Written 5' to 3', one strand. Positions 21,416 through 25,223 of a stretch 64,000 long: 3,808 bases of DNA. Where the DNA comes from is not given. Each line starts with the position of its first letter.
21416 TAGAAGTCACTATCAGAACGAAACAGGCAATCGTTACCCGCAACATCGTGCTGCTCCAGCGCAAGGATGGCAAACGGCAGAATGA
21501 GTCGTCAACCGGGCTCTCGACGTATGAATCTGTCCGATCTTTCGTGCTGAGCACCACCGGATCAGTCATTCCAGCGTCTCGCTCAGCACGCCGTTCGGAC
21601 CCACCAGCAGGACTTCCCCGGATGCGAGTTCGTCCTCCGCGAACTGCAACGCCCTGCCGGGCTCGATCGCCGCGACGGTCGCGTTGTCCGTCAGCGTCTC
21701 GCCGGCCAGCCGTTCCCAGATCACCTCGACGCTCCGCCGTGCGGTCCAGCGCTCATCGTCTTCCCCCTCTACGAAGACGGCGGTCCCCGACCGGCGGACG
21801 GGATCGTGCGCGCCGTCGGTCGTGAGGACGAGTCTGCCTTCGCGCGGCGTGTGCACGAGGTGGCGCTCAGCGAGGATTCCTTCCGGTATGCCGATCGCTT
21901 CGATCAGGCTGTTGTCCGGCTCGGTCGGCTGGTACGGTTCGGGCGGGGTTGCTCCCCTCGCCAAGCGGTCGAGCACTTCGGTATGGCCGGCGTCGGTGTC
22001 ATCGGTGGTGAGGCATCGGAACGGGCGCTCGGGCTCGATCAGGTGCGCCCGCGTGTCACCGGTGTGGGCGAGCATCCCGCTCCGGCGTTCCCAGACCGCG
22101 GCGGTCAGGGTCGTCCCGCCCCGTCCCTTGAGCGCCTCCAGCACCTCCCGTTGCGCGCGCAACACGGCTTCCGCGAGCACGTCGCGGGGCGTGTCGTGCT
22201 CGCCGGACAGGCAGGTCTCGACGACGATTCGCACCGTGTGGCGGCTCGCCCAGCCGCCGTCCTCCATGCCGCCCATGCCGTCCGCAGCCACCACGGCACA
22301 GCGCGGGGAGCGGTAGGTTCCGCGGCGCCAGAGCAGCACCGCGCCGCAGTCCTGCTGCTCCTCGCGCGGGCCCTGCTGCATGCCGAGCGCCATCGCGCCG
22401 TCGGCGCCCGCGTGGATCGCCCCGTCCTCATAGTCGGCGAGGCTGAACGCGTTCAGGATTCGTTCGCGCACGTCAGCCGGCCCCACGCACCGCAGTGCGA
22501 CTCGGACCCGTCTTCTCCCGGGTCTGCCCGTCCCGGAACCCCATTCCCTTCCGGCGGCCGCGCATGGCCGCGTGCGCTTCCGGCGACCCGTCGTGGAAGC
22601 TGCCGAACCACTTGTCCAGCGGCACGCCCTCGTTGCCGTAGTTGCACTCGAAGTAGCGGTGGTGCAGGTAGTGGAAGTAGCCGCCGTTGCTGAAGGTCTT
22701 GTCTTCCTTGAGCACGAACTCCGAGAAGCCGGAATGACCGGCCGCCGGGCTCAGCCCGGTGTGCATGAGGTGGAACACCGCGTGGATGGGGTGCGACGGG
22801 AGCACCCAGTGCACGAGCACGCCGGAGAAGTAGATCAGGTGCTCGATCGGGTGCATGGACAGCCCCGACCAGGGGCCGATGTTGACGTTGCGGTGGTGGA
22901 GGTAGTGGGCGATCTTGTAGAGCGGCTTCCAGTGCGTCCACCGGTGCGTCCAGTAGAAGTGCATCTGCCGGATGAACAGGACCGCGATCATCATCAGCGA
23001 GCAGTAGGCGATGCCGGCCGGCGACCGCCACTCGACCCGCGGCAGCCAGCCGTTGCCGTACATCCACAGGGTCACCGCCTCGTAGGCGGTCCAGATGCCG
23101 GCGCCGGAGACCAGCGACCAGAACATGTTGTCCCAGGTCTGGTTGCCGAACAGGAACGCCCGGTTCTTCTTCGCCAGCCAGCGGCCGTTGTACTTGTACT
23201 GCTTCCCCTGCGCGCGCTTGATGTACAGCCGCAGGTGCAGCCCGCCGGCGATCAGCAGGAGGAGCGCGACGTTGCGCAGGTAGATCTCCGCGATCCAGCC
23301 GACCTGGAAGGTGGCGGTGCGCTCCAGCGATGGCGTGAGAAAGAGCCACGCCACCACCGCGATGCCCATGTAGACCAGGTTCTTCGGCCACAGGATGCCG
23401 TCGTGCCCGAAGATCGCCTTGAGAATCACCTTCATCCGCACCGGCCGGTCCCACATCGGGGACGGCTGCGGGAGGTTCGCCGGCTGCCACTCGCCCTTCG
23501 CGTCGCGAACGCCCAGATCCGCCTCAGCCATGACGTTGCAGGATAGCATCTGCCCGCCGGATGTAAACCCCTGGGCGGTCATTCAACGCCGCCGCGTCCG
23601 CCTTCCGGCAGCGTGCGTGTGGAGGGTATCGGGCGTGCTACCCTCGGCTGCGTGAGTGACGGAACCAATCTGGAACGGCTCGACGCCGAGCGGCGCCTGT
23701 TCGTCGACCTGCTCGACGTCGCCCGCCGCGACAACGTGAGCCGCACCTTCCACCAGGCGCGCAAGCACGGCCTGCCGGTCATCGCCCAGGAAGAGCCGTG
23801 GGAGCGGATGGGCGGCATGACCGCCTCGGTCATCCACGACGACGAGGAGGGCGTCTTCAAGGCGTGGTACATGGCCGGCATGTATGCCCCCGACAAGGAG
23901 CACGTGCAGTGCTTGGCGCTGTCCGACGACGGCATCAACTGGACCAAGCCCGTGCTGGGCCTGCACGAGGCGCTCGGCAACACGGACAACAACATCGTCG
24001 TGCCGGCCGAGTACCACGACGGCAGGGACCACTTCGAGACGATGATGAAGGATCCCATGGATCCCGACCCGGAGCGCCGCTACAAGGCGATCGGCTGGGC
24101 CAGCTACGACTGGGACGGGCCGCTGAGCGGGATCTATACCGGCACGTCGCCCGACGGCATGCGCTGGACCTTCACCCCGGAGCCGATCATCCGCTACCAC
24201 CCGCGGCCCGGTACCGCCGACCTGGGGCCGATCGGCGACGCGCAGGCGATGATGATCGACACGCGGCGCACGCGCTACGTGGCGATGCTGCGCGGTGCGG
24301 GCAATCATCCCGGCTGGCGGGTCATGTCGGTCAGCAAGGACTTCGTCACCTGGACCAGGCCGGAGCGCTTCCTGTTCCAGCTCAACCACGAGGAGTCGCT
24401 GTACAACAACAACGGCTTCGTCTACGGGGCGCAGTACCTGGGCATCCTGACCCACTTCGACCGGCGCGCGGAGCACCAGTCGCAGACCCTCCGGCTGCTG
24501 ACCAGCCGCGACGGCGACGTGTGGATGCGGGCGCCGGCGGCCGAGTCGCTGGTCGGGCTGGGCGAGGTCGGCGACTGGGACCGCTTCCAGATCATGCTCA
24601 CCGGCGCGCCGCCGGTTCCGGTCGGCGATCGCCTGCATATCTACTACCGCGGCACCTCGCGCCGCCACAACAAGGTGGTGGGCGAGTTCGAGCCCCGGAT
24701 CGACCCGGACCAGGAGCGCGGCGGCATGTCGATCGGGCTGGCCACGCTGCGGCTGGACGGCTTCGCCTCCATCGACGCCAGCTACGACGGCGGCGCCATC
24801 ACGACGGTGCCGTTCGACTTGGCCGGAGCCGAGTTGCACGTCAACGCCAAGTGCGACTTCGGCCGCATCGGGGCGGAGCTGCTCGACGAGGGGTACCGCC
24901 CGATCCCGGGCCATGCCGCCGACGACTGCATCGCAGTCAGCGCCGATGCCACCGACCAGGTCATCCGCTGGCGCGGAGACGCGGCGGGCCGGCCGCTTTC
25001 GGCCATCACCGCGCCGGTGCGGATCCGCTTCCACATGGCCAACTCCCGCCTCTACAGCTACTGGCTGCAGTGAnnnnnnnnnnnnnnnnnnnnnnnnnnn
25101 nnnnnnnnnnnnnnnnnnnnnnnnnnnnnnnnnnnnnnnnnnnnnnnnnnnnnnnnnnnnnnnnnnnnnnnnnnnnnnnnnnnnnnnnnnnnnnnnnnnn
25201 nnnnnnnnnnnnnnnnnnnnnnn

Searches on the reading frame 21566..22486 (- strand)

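Call 21: search_protein_families(library=pfam, proteins=[window:21566-22486:-], max_evalue=0.01)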
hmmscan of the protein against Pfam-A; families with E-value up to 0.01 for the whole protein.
window:21566-22486:- (306 aa): 1 family
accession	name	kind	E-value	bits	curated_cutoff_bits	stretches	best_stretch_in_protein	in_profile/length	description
PF13672.11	PP2C_2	-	3.4e-05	23.9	24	1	62-232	25-180/209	Protein phosphatase 2C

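Call 78: search_protein_families(library=ncbifam, proteins=[window:21566-22486:-], max_evalue=0.1)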
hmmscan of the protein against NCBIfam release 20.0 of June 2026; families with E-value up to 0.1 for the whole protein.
window:21566-22486:- (306 aa): 2 families
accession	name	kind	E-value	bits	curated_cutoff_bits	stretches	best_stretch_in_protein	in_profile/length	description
NF033484.1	Stp1_PP2C_phos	equivalog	1.5e-20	73.8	230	1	63-274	25-231/232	Stp1/IreP family PP2C-type Ser/Thr phosphatase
NF011149.0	PRK14559.1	equivalog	0.00012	21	374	1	66-163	415-521/642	serine/threonine phosphatase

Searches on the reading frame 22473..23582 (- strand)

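Call 7: search_protein_families(library=ncbifam, proteins=[window:22473-23582:-], max_evalue=0.01)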
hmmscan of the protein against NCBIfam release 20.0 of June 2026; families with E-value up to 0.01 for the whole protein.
window:22473-23582:- (369 aa): 0 families

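Call 21: search_protein_families(library=pfam, proteins=[window:22473-23582:-], max_evalue=0.01)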
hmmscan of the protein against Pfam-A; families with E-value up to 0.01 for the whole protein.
window:22473-23582:- (369 aa): 1 family
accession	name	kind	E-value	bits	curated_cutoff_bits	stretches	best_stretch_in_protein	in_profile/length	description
PF04116.19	FA_hydroxylase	-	5.4e-18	66.1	31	1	199-328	2-132/132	Fatty acid hydroxylase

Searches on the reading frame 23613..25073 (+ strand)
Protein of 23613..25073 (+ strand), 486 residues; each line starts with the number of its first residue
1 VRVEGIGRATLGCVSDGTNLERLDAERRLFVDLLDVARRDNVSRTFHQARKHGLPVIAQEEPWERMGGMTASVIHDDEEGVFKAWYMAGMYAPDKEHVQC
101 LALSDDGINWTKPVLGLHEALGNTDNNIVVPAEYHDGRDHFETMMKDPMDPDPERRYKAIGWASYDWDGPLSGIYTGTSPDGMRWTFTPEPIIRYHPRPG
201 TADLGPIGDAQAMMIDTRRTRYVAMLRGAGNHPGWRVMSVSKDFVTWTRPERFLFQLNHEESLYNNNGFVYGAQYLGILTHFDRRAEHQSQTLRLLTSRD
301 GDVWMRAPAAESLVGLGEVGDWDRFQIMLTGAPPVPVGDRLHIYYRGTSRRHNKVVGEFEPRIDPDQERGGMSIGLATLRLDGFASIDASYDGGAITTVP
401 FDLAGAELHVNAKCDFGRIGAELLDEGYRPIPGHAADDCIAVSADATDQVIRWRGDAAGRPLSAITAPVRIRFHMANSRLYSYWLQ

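Call 21: search_protein_families(library=pfam, proteins=[window:23613-25073:+], max_evalue=0.01)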
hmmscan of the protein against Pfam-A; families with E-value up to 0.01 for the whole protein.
window:23613-25073:+ (486 aa): 0 families

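Call 58: search_solved_structures(query=window:23613-25073:+, max_evalue=1)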
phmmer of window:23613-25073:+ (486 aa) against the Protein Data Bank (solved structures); distinct sequences matched with E-value up to 1: 0.

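Call 78: search_protein_families(library=ncbifam, proteins=[window:23613-25073:+], max_evalue=0.1)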
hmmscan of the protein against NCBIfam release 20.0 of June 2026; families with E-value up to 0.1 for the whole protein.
window:23613-25073:+ (486 aa): 0 families
